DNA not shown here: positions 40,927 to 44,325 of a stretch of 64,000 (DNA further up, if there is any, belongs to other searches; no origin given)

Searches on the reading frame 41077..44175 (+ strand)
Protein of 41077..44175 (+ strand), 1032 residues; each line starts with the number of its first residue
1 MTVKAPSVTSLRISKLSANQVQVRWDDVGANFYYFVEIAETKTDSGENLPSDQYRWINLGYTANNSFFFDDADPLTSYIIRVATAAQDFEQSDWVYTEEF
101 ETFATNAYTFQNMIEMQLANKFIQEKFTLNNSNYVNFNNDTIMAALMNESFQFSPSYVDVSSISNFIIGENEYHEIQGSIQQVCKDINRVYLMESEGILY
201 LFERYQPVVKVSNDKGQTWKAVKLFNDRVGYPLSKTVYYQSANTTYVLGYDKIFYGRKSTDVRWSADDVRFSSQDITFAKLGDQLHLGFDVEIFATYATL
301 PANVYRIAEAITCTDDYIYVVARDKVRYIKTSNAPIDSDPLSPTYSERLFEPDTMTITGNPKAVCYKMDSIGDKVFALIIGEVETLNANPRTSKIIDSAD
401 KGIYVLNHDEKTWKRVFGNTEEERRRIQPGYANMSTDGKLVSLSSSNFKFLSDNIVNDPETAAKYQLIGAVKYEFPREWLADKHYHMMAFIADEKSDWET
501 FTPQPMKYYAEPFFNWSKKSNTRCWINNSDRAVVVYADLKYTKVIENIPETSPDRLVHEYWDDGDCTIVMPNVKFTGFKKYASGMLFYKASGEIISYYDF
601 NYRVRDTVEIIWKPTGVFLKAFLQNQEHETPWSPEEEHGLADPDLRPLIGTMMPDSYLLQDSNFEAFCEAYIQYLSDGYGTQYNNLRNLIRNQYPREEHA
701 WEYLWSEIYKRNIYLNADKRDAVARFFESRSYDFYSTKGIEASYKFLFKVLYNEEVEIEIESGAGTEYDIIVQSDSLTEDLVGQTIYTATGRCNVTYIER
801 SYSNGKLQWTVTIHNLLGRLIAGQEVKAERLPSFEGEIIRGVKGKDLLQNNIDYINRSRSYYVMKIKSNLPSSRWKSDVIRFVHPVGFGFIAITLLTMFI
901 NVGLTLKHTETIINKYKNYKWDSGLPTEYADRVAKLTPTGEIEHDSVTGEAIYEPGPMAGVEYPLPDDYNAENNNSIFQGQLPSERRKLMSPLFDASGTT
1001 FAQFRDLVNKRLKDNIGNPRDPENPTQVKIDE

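Call 50: find_encoding_contigs(protein=window:41077-44175:+, flank=2000, max_places=10)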
Protein window:41077-44175:+ (1032 aa): 1 contig read that carries it; 1 place shown.
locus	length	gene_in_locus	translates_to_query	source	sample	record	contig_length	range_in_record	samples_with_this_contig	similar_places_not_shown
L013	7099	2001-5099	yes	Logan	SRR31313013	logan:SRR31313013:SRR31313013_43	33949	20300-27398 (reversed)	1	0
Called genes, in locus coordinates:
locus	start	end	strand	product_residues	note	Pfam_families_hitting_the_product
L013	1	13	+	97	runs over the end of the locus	PF05488:PAAR_motif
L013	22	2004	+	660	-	PF21379:Gp6-like_1st, PF21515:Gp6_2nd, PF21387:Gp6_C-I, PF21871:Gp6_C-III, PF21472:gp6_C-domII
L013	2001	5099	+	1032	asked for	PF21428:Gp7_helical, PF21427:Gp7_5th, PF21456:Gp7_6th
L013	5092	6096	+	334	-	PF09215:Phage-Gp8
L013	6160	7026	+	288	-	PF07880:T4_gp9_10_N, PF23618:T4_gp9_10_C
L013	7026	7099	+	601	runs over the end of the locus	PF07880:T4_gp9_10_N, PF23618:T4_gp9_10_C, PF22670:Gp10_D3, PF21939:Gp10_C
